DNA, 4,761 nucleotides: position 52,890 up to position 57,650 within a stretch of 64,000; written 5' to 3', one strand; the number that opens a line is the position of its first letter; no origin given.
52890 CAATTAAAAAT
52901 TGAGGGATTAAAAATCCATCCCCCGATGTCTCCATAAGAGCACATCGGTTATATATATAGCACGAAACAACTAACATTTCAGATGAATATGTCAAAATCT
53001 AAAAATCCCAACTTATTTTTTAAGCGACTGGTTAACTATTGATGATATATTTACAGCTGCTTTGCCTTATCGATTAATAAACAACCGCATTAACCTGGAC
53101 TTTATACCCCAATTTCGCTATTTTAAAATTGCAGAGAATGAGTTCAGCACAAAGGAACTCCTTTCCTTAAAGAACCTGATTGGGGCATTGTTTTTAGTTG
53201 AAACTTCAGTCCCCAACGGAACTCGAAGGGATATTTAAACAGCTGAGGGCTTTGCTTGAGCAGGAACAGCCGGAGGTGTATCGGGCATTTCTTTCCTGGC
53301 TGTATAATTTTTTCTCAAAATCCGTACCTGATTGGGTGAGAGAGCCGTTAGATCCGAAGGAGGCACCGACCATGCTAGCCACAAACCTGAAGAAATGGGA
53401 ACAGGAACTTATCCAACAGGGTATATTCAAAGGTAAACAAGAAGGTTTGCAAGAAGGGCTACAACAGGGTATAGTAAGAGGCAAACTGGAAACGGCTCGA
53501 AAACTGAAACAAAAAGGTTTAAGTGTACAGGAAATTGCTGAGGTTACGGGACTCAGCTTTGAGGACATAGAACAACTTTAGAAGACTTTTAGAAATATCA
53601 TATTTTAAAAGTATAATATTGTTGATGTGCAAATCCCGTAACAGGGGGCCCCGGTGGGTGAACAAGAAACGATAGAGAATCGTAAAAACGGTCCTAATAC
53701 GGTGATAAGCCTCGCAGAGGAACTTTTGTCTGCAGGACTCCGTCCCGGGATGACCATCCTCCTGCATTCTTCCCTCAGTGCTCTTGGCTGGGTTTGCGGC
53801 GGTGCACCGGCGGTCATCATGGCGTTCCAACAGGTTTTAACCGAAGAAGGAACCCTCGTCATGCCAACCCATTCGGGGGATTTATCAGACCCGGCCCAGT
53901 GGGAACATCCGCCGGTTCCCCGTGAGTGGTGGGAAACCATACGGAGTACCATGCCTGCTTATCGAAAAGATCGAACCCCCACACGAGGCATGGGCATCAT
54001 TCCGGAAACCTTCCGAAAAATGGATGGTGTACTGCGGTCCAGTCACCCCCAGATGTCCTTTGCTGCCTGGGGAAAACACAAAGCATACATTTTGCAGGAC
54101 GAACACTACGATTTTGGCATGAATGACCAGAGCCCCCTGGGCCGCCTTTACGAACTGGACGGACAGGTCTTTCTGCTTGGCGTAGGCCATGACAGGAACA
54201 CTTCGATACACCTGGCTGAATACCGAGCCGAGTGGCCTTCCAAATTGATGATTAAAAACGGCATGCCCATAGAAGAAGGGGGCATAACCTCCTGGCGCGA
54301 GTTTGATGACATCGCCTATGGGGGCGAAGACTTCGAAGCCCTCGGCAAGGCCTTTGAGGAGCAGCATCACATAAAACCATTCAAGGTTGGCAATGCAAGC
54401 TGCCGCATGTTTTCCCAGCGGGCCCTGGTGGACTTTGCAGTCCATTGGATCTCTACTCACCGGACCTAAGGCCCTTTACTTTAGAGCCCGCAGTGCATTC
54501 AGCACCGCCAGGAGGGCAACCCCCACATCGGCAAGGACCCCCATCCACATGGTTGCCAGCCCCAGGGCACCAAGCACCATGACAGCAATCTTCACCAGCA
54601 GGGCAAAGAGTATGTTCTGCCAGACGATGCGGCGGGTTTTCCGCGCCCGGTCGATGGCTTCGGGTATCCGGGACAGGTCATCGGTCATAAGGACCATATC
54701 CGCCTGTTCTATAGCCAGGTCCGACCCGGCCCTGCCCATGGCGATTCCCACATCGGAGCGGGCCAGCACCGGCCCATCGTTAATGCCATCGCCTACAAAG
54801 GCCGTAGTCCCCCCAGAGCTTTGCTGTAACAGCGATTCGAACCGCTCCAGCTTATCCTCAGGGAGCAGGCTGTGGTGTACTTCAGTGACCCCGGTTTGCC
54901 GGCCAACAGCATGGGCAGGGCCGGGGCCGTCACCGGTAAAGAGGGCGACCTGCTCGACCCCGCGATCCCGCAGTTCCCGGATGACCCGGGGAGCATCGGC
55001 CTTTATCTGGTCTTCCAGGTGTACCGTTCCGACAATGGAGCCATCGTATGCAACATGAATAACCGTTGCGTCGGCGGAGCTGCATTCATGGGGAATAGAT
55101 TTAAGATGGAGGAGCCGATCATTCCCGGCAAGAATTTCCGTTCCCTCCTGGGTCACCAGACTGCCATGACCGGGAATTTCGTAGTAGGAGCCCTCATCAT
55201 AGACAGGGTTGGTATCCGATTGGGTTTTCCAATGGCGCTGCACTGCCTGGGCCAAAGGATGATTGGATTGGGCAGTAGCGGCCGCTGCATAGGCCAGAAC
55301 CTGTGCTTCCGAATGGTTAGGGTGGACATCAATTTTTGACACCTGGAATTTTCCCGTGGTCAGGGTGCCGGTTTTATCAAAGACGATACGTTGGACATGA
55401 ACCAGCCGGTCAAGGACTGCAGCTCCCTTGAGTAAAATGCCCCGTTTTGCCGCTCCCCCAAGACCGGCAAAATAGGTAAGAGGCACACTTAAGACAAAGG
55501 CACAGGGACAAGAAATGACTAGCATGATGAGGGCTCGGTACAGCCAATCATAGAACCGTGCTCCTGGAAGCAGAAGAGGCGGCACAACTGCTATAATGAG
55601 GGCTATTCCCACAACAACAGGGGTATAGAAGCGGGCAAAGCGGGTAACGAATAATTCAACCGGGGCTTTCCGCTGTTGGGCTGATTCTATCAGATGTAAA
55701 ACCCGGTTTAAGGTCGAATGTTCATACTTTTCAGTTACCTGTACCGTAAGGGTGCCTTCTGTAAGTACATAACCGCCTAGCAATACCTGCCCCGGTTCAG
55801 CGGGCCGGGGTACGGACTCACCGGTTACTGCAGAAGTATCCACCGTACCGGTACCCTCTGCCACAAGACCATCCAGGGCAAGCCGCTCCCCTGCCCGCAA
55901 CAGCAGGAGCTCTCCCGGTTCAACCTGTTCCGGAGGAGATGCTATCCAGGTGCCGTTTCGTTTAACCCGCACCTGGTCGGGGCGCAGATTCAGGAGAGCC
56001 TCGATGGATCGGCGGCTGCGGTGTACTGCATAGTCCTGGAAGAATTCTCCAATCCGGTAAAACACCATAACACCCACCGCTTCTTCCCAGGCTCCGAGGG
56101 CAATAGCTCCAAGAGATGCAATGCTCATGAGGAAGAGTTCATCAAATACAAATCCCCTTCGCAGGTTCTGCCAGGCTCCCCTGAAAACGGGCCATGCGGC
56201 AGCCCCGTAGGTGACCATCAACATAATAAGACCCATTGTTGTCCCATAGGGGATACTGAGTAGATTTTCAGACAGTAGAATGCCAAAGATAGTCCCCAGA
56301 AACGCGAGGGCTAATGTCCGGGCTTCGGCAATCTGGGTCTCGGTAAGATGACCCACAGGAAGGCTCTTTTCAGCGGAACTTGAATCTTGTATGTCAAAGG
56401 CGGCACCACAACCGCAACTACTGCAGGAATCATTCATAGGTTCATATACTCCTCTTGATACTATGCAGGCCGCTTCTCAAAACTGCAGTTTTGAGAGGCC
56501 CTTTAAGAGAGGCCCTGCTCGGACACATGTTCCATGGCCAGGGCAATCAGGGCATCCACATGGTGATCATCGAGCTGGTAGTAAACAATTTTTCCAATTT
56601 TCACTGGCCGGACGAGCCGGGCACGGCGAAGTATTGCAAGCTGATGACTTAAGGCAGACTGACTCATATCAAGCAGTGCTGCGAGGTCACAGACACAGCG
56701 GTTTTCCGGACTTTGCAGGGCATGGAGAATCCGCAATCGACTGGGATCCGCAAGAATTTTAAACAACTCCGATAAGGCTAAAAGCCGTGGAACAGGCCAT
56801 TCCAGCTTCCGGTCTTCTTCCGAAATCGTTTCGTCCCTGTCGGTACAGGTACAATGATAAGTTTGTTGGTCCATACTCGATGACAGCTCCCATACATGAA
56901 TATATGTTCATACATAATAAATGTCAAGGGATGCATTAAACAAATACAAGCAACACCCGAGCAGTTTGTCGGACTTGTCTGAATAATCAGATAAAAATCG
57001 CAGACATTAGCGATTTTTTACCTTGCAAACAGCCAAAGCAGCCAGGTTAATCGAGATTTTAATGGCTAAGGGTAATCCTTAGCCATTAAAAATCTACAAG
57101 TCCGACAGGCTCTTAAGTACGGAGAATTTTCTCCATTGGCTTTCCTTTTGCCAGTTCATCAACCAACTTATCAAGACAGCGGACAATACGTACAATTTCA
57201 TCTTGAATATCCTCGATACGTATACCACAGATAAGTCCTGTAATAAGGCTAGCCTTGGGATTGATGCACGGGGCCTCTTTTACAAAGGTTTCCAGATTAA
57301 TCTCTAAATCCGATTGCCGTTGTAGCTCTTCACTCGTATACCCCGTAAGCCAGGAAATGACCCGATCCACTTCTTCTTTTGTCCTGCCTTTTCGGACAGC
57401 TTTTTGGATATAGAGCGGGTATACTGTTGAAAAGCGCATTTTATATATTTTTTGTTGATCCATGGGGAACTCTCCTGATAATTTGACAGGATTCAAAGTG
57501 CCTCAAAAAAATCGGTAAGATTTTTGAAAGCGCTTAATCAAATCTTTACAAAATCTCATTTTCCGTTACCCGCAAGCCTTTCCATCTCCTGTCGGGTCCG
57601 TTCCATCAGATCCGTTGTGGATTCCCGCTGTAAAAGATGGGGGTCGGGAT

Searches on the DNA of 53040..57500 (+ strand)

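Call 35: search_dna_similar(query=window:53040-57500:+, collection=plasmids, mode=distant, max_rows=8)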
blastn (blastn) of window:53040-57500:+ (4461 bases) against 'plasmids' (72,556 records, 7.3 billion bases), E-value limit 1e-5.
Records with a match: 76; places in all: 79; records where one place covers at least 80% of the query: 0.
Best place of each record, by identity: 80-90% 17; 60-80% 59.
By first word of the organism name: Shinella 11; Phaeobacter 7; Ralstonia 6; Rhizobium 5; Leptolyngbya 3; Xanthomonas 3; Hymenobacter 2; Celeribacter 2; Cupriavidus 2; Halorubrum 2; and 30 more.
By predicted mobility (MOB-suite, as given by PLSDB): non-mobilizable 39; conjugative 26; mobilizable 11.
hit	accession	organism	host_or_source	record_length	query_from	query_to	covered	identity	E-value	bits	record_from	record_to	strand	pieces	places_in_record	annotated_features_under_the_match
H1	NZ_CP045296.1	Paenibacillus cellulositrophicus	cell culture,Thai soil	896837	1440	1763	7%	69.8%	1e-26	131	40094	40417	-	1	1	heavy metal translocating P-type ATPase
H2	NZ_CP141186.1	Hymenobacter sp. GOD-10R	single cell,Crepidiastrum sonchifolium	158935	1456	1764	7%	66.7%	3e-15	94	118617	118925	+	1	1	heavy metal translocating P-type ATPase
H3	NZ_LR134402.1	Listeria monocytogenes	Homo sapiens,Vein blood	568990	4086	4385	7%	68.1%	4e-13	87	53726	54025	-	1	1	DUF2200 domain-containing protein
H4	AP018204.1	Leptolyngbya boryana NIES-2135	-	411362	1456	1763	7%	65.9%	9e-9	72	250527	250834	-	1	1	ziaA: zinc-transporting P-type ATPase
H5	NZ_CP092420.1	Leptolyngbya boryana IU 594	-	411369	1456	1763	7%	65.9%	9e-9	72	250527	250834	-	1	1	heavy metal translocating P-type ATPase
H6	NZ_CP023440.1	Thauera sp. K11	cell culture,sludge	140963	1483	1768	6%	66.1%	3e-9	74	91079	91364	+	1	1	heavy metal translocating P-type ATPase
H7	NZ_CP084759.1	Shinella sp. XGS7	Xenopus laevis,bacterial culture,swab ...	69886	1560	1754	4%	68.5%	4e-7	67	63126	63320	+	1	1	heavy metal translocating P-type ATPase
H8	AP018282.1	Chondrocystis sp. NIES-4102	-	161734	1573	1763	4%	68.1%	3e-8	71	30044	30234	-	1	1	ziaA_1: zinc-transporting P-type ATPase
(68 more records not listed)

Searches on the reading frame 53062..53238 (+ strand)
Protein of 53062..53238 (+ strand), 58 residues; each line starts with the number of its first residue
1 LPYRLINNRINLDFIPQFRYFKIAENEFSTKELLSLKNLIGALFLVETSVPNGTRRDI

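Call 3: search_protein_families(library=pfam, proteins=[window:53062-53238:+], max_evalue=0.01)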
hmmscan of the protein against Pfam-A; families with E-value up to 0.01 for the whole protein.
window:53062-53238:+ (58 aa): 1 family
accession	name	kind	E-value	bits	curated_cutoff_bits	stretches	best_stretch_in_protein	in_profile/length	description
PF04764.17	DUF613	-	0.009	16.6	25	1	6-39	80-113/120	Protein of unknown function (DUF613)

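Call 4: search_protein_families(library=ncbifam, proteins=[window:53062-53238:+], max_evalue=0.01)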
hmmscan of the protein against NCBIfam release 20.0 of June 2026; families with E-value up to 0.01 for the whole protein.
window:53062-53238:+ (58 aa): 0 families
